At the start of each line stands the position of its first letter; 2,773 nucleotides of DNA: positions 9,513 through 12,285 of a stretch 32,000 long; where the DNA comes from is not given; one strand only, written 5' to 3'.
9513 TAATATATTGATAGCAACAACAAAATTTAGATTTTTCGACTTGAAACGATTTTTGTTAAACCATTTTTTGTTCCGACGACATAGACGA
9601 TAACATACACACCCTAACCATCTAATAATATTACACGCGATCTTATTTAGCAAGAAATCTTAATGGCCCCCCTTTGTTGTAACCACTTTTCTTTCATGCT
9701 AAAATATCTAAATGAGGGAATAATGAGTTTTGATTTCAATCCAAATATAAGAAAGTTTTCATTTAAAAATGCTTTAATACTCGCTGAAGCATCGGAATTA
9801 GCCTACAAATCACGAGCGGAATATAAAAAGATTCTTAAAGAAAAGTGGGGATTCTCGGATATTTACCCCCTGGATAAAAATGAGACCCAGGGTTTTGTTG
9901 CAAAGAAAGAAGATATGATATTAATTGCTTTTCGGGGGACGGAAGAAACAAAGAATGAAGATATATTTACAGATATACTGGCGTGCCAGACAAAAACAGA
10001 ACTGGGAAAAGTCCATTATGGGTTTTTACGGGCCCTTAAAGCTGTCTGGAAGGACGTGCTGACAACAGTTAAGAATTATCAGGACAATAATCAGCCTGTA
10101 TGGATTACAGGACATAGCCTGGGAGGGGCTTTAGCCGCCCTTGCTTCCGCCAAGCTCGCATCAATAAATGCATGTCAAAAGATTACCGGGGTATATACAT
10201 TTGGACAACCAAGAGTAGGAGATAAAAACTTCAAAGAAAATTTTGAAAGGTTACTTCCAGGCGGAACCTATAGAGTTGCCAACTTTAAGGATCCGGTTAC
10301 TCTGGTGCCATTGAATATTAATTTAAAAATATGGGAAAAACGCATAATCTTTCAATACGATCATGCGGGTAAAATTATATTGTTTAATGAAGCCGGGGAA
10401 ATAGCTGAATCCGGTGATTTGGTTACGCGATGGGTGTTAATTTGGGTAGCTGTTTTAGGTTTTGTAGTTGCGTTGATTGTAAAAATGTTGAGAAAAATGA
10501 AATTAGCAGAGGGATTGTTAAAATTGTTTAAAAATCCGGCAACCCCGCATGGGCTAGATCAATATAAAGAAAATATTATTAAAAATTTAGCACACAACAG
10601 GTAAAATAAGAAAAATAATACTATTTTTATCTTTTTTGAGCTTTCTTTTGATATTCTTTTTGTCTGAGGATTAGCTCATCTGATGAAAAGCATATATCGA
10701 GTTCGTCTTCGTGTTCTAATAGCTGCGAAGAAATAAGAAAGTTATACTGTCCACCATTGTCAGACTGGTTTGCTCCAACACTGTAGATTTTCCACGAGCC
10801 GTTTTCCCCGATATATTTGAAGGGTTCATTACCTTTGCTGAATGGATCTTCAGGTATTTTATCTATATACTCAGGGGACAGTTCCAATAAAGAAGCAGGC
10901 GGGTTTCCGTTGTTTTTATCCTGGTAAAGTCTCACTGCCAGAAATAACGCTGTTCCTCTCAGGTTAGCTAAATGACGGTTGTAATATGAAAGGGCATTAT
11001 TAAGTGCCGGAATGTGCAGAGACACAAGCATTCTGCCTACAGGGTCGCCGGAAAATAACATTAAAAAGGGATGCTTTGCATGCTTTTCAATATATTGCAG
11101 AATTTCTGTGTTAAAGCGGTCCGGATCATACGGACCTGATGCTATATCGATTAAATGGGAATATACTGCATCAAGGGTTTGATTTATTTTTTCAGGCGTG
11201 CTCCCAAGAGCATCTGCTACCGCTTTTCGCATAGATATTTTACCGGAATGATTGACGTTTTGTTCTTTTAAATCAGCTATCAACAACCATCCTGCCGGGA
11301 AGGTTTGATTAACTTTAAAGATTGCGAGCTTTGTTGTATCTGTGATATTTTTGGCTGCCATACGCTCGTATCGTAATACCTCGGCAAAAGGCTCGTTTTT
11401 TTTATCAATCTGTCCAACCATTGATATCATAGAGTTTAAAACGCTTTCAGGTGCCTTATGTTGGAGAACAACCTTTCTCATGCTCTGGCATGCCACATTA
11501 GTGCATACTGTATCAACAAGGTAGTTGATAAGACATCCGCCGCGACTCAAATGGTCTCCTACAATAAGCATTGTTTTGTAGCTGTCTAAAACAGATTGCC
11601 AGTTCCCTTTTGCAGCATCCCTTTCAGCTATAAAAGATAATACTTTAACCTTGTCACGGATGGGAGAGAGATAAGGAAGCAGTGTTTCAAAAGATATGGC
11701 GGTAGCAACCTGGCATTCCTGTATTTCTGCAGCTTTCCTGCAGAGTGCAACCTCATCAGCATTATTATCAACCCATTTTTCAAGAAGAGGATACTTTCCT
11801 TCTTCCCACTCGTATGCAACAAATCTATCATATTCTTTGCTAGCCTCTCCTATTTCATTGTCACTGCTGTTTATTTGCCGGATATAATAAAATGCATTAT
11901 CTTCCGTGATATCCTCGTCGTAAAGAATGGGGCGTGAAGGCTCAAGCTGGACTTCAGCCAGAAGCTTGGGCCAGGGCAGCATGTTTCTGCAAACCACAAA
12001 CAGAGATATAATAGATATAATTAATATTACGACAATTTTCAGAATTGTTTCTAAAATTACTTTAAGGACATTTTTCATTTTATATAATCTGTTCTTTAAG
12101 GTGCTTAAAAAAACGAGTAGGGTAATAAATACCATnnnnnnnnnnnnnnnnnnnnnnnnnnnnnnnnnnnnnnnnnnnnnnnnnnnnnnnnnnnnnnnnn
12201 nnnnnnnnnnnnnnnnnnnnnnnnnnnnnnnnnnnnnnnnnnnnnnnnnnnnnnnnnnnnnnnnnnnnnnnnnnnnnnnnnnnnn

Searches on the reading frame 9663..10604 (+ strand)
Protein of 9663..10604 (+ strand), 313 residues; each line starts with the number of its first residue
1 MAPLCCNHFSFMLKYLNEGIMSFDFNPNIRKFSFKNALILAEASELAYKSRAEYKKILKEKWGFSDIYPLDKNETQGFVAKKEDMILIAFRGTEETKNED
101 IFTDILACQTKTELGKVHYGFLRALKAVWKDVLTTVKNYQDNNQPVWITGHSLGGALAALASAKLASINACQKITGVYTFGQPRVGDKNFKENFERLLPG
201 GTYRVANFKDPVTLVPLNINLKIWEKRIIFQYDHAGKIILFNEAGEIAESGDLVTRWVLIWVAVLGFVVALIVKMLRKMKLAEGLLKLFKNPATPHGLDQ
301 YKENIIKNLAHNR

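Call 3: search_protein_families(library=pfam, proteins=[window:9663-10604:+], max_evalue=0.01)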
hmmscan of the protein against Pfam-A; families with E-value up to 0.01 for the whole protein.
window:9663-10604:+ (313 aa): 6 families
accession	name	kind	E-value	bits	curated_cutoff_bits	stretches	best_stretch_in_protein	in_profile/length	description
PF01764.32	Lipase_3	-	1e-29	103.7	22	1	88-217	2-137/140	Lipase (class 3)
PF11187.14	Mbeg1-like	-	2.6e-05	24.2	21.1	1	82-184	35-123/224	Mbeg1-like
PF05057.20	DUF676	-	0.0021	18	20.3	1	76-168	12-102/217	Putative serine esterase (DUF676)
PF20408.4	Abhydrolase_11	-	0.0031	17.7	27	1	125-184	60-109/193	Alpha/beta hydrolase domain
PF12146.15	Hydrolase_4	-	0.004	16.9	27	1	121-164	51-96/239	Serine aminopeptidase, S33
PF12697.13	Abhydrolase_6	-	0.0054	17.9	26.3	1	128-181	54-93/217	Alpha/beta hydrolase family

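Call 4: search_protein_families(library=ncbifam, proteins=[window:9663-10604:+], max_evalue=0.01)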
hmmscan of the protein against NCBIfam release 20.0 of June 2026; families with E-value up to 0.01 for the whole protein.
window:9663-10604:+ (313 aa): 3 families
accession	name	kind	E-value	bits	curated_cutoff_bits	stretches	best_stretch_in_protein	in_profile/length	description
NF041407.1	XopAP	subfamily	2.5e-08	33.6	400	1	128-227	147-260/318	XopAP family type III secretion system effector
NF047388.1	SA1320_fam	subfamily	1.7e-05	23.5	230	1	86-165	3-72/644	SA1320 family protein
NF050046.1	PueAB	exception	0.0075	14.7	670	1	85-158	135-213/616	polyurethane esterase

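Call 5: search_protein_families(library=padloc, proteins=[window:9663-10604:+], max_evalue=0.01)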
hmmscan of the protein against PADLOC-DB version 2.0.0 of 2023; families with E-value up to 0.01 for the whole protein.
window:9663-10604:+ (313 aa): 0 families

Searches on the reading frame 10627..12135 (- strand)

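Call 3: search_protein_families(library=pfam, proteins=[window:10627-12135:-], max_evalue=0.01)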
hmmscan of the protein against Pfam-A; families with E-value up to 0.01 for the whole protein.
window:10627-12135:- (502 aa): 1 family
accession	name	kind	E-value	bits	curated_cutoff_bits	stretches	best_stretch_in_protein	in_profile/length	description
PF08334.16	T2SSG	-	0.0027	18.2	21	1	419-468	56-105/108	Type II secretion system (T2SS), protein G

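Call 4: search_protein_families(library=ncbifam, proteins=[window:10627-12135:-], max_evalue=0.01)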
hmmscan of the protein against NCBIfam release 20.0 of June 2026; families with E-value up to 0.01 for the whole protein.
window:10627-12135:- (502 aa): 1 family
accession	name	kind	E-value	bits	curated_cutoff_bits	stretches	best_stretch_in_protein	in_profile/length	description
TIGR01710.1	typeII_sec_gspG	equivalog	0.0098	15.9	88.85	1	373-463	40-125/134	type II secretion system major pseudopilin GspG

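Call 5: search_protein_families(library=padloc, proteins=[window:10627-12135:-], max_evalue=0.01)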
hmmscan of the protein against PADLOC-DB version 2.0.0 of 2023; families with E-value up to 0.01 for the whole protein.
window:10627-12135:- (502 aa): 0 families
